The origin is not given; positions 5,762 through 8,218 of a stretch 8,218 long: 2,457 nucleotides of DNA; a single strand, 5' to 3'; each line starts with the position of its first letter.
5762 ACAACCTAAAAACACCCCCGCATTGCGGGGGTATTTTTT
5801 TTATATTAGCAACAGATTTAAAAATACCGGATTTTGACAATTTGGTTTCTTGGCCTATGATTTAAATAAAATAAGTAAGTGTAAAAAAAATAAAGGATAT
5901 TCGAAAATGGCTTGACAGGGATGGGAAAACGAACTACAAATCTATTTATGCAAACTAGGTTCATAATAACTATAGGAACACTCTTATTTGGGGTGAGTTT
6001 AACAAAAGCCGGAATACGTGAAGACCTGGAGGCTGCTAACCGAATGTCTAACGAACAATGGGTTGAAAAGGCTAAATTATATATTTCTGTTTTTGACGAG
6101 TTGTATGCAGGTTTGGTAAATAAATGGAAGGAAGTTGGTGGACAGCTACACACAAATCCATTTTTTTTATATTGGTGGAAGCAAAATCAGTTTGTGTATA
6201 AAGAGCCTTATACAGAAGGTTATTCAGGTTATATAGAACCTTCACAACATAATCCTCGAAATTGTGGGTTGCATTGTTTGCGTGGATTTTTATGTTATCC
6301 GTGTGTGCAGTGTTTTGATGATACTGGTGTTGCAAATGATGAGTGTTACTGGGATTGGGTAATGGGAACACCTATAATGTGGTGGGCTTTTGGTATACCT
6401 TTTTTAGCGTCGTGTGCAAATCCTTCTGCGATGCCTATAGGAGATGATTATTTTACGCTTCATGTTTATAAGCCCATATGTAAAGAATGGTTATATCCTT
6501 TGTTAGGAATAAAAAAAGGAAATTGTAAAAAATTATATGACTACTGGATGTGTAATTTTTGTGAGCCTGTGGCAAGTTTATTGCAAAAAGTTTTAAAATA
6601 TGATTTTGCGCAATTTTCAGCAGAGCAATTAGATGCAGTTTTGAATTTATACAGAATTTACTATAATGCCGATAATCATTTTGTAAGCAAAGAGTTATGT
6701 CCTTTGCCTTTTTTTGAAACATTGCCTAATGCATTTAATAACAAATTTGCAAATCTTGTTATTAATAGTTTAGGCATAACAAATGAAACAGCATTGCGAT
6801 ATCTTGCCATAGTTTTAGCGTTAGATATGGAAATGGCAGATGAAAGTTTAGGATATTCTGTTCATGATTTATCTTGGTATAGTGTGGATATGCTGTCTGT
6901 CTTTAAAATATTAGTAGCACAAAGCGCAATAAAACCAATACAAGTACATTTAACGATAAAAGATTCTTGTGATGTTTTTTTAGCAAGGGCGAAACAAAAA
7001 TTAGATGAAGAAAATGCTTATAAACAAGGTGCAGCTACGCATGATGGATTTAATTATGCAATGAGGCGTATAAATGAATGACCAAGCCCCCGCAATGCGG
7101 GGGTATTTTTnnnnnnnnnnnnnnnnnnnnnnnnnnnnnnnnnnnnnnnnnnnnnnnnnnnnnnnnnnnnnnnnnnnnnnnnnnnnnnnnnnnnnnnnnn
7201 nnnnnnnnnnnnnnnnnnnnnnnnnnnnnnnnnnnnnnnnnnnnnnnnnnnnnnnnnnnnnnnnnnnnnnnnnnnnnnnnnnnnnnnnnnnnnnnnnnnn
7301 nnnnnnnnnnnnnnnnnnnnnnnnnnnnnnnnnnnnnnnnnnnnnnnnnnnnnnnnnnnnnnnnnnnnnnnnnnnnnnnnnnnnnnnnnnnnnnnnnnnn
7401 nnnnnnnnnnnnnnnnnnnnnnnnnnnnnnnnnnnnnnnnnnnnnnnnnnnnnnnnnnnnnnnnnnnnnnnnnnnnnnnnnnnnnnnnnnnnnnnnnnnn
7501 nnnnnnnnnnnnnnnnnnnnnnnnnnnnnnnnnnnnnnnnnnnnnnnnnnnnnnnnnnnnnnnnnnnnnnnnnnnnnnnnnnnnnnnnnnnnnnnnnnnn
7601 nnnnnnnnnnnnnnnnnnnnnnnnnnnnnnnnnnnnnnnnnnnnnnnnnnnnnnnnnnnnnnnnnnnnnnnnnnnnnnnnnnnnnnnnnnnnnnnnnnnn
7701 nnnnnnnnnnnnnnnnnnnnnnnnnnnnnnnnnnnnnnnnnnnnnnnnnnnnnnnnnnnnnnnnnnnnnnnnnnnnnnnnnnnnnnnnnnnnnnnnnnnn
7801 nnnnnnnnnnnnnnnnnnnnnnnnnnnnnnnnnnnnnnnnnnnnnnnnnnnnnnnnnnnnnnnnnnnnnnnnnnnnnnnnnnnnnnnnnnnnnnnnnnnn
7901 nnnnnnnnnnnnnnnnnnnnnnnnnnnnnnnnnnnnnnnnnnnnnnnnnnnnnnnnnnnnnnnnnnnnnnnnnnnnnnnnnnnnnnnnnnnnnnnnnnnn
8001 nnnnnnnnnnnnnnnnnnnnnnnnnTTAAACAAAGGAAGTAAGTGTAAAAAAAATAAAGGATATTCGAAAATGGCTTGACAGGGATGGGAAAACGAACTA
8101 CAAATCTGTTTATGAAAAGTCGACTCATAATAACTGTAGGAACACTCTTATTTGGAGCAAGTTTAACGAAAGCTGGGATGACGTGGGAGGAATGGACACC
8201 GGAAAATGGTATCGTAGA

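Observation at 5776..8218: Tandem cassette array: a conserved regulatory and signal-peptide module fused to divergent Cys/Trp-rich secreted proteins, interleaved with a glycine-zipper gene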

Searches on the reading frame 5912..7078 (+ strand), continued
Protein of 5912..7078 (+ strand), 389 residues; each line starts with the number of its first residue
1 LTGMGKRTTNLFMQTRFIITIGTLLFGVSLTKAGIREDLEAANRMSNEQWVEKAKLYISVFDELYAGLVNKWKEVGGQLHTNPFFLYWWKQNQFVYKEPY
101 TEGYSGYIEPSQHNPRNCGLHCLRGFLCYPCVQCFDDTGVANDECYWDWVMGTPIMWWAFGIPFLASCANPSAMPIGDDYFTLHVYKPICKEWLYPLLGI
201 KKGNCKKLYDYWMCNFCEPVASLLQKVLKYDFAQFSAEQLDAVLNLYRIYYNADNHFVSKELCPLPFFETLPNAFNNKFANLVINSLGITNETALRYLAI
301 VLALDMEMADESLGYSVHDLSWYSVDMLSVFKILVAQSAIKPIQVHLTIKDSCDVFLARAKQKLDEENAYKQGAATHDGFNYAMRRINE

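Call 82: fold_search(model_id=the predicted structure, library=viral)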
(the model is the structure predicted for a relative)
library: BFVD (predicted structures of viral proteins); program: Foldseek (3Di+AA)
matches with E <= 10: 61; with E <= 0.001: 0
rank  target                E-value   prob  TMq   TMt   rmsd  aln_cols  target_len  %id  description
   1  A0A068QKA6            5.5e-01  0.16  0.16  0.22  19.8       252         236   12  Uncharacterized protein [Armadillidium vulgare iridescent virus]
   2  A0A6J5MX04            6.0e-01  0.06  0.09  0.09  25.7       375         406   11  Intramolecular chaperone auto-processing domain containing protein [uncultured Caudovirales phage]
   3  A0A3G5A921            7.8e-01  0.05  0.11  0.09  25.7       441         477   12  Sel1 repeat family protein [Hyperionvirus sp.]
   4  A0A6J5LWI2            1.2e+00  0.05  0.12  0.06  22.4       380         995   11  Uncharacterized protein [uncultured Caudovirales phage]
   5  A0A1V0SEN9            1.4e+00  0.15  0.18  0.20  18.8       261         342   14  Uncharacterized protein [Hokovirus HKV1]
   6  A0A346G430            1.9e+00  0.08  0.15  0.14  20.8       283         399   13  (no name in the UniProt tables at hand)
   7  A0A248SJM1            2.2e+00  0.08  0.16  0.11  25.1       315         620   12  (no name in the UniProt tables at hand)
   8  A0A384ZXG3            2.3e+00  0.08  0.17  0.12  18.7       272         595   11  Uncharacterized protein [Dickeya phage vB_DsoM_JA29]
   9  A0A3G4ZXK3            2.4e+00  0.13  0.25  0.15  19.4       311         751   12  Cullin 3B [Faunusvirus sp.]
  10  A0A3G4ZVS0            2.6e+00  0.04  0.10  0.11  22.3       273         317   12  Uncharacterized protein [Edafosvirus sp.]
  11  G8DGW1                2.6e+00  0.04  0.12  0.08  22.5       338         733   11  (no name in the UniProt tables at hand)
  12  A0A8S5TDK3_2          2.6e+00  0.02  0.09  0.05  28.8       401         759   13  Tape measure domain protein [Siphoviridae sp. ctNnX9]
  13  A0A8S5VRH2            3.0e+00  0.06  0.13  0.12  15.7       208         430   10  (no name in the UniProt tables at hand)
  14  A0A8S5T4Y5            3.2e+00  0.09  0.17  0.21  19.6       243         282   12  Uncharacterized protein [Siphoviridae sp. ctn8e14]
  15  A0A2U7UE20            3.3e+00  0.04  0.14  0.10  23.6       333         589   10  F-box incomplete domain containing protein [Pandoravirus neocaledonia]
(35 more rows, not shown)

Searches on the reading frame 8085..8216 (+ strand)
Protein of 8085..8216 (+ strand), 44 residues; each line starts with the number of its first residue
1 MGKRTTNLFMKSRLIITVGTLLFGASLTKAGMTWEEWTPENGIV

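Call 31: find_homologous_proteins(query=window:8085-8216:+, max_evalue=10)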
Query window:8085-8216:+: no candidate shares three 5-residue words with the query. No homologue found.
